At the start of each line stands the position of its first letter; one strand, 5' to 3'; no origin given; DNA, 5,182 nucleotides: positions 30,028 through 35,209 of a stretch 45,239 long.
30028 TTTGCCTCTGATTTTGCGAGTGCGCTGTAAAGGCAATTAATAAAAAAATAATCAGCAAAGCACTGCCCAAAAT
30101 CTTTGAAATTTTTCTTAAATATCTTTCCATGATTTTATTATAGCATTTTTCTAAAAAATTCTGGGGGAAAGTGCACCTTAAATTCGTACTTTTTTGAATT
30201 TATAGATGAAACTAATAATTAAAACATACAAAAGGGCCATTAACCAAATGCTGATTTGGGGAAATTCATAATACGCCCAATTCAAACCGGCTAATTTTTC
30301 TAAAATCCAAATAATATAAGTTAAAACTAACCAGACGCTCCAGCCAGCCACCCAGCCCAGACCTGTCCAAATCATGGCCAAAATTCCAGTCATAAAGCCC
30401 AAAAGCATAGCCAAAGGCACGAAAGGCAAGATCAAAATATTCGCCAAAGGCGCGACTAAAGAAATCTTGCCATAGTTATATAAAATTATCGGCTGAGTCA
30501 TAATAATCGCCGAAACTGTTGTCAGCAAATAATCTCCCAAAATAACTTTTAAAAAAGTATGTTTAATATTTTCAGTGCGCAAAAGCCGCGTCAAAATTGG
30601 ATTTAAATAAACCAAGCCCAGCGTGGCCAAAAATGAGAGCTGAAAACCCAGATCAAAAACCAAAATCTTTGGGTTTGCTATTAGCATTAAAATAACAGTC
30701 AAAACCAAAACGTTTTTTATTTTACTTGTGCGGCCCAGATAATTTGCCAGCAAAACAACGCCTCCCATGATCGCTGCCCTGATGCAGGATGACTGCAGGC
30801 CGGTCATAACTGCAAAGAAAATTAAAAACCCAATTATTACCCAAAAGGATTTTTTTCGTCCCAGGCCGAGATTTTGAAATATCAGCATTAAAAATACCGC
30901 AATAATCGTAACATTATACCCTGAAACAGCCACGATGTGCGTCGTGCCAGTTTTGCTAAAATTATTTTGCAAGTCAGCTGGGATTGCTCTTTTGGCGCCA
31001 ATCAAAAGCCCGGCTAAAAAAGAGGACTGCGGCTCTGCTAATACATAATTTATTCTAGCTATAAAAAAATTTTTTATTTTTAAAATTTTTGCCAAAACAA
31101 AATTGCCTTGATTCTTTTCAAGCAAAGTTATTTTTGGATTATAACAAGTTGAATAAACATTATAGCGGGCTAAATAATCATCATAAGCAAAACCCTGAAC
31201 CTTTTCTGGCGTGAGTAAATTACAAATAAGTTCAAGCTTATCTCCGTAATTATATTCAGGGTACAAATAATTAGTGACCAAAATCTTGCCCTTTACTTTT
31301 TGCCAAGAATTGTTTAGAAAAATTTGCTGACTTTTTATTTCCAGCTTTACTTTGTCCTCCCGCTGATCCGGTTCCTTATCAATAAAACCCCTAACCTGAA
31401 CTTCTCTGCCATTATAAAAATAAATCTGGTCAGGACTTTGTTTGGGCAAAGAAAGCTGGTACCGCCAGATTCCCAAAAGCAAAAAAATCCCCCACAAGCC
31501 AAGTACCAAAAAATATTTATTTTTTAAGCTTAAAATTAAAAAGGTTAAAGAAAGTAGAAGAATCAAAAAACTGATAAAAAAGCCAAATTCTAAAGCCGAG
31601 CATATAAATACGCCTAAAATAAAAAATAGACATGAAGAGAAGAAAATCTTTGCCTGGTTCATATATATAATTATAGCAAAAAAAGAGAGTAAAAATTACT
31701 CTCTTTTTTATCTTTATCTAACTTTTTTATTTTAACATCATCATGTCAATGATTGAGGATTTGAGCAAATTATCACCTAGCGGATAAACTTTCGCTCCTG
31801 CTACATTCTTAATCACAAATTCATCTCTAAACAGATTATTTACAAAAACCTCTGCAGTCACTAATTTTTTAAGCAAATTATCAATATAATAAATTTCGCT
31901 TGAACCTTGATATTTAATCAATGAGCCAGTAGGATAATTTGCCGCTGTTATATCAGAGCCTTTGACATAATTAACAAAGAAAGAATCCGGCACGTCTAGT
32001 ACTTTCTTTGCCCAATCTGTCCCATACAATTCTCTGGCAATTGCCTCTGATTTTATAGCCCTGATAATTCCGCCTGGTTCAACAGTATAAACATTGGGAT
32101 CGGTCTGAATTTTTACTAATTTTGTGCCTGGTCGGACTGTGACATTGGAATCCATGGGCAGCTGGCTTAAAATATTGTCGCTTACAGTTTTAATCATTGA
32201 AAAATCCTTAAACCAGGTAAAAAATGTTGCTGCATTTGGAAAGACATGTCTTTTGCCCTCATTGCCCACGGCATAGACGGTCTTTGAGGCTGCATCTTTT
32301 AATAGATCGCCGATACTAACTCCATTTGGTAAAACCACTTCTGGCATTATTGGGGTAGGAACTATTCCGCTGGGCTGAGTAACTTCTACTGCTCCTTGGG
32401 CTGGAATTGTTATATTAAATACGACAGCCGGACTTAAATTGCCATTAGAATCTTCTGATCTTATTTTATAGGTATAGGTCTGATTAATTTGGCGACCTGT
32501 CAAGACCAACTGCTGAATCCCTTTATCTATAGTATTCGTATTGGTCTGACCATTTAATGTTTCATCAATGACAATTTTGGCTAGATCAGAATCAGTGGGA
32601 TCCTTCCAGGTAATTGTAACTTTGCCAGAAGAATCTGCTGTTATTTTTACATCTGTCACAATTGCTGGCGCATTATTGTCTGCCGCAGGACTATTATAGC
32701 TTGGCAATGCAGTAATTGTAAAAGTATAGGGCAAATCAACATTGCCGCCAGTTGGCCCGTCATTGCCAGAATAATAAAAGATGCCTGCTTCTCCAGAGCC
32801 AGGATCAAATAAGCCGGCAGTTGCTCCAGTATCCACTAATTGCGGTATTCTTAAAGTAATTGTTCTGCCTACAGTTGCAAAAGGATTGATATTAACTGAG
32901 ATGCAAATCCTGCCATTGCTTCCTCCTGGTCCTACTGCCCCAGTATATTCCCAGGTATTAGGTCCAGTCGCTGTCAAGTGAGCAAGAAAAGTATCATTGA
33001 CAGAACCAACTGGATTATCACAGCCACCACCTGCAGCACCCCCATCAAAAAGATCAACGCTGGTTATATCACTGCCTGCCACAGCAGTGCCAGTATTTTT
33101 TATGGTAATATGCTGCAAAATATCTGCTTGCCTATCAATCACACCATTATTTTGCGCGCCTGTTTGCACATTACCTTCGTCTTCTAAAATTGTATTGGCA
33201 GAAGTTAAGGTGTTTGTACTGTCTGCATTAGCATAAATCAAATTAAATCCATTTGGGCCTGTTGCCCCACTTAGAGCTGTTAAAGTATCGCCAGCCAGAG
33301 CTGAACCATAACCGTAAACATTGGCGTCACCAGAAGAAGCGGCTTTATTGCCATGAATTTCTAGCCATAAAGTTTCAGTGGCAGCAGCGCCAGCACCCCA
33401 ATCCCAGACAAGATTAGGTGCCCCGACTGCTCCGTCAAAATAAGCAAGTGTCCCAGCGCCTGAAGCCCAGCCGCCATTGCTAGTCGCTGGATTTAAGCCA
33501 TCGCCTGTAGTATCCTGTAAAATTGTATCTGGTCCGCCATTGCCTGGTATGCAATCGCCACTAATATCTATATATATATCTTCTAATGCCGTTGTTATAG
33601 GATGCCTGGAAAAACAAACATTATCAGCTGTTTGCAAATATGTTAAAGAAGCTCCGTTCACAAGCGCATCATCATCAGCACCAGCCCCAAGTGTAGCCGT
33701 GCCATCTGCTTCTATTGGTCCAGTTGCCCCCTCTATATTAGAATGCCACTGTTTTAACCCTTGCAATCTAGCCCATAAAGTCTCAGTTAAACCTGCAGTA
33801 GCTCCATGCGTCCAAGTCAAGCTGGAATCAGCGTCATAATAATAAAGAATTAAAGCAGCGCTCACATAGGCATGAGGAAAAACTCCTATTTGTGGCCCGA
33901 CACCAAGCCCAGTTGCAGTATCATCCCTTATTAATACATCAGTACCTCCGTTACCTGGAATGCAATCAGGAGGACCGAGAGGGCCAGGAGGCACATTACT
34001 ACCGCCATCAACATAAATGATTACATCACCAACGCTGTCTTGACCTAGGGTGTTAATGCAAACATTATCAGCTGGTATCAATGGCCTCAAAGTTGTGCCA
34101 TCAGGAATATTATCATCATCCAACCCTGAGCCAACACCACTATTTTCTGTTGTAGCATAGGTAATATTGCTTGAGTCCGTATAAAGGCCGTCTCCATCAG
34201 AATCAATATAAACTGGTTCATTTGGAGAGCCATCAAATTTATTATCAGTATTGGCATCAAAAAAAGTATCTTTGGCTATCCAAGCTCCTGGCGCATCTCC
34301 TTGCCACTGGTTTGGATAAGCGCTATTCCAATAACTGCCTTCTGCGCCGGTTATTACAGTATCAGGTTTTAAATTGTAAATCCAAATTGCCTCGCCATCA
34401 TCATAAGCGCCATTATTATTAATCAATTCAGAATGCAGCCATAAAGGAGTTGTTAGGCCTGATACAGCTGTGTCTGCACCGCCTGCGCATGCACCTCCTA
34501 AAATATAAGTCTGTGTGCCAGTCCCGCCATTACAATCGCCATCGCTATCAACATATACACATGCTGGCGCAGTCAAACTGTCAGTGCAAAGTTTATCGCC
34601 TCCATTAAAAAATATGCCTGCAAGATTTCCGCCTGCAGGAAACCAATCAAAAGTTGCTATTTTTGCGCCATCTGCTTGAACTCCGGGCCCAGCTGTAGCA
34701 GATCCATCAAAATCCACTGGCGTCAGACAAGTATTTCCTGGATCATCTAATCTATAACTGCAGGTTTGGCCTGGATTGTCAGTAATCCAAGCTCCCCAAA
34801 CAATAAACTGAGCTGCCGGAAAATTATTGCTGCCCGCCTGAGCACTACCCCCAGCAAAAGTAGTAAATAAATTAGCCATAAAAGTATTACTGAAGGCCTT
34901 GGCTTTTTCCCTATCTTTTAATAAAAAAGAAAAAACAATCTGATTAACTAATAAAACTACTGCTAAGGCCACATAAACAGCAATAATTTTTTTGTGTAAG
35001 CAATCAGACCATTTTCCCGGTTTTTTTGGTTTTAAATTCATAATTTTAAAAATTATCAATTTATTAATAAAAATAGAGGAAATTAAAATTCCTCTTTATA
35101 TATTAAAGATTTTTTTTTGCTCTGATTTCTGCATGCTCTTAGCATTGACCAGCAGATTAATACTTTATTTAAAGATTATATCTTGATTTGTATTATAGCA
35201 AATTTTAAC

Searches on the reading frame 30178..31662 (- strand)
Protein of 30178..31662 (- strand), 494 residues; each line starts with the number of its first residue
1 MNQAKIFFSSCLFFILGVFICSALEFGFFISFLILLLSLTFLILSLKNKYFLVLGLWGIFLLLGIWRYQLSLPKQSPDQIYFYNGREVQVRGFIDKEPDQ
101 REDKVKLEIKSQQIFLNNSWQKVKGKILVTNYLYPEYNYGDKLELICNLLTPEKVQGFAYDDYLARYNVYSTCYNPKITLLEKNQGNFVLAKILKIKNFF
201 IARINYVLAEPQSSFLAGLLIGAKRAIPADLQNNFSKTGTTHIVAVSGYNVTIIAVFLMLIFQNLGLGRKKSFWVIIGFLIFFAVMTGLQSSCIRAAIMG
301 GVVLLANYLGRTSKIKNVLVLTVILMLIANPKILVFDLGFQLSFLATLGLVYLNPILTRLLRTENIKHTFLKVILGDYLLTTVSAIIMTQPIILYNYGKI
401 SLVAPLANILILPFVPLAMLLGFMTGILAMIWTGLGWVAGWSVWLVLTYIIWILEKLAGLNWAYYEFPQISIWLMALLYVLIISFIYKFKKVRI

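Call 63: search_protein_families(library=pfam, proteins=[window:30178-31662:-], max_evalue=0.01)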
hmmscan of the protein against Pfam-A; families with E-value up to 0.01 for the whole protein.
window:30178-31662:- (494 aa): 2 families
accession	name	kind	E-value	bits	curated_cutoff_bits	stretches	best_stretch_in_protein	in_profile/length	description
PF03772.21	Competence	-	5.7e-55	187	23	1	219-488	1-266/270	Competence protein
PF13567.11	DUF4131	-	5.5e-20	72.1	31.6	1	25-178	4-162/165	Domain of unknown function (DUF4131)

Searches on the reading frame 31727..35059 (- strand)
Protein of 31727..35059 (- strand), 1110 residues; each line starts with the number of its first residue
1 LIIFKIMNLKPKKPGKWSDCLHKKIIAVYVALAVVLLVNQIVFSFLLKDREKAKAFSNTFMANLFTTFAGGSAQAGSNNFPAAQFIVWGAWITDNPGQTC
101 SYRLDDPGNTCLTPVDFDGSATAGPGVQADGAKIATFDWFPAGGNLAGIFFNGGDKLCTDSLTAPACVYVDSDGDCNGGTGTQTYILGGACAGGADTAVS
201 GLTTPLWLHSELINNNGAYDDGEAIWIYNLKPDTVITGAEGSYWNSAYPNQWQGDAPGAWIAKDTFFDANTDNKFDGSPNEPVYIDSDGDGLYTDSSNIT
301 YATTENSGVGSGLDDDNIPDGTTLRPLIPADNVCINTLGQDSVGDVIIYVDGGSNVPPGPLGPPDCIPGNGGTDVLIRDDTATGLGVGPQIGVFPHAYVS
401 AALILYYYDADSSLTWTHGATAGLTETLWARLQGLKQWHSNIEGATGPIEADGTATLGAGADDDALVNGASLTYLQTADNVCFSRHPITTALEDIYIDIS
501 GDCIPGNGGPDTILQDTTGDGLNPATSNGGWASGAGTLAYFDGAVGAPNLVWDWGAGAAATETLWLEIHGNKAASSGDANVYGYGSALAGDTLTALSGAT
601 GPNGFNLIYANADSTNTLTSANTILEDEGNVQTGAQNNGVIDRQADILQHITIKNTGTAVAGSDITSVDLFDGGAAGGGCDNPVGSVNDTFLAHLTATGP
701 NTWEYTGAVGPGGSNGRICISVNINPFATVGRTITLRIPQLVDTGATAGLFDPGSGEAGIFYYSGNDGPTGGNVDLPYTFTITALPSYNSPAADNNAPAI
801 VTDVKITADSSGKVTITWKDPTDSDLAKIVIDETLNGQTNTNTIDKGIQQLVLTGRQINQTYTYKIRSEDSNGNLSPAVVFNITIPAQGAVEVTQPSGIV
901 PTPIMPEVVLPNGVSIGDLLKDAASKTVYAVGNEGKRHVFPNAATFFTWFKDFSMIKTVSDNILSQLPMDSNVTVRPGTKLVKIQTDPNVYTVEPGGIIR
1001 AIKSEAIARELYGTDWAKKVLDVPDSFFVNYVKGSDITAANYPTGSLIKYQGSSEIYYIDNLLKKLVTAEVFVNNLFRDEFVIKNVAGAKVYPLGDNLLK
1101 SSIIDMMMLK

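Call 63: search_protein_families(library=pfam, proteins=[window:31727-35059:-], max_evalue=0.01)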
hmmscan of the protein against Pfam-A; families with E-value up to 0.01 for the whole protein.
window:31727-35059:- (1110 aa): 1 family
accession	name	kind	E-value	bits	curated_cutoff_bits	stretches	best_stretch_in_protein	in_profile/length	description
PF16323.11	DUF4959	-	2.4e-06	28.2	32.9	1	792-884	13-105/106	Domain of unknown function (DUF4959)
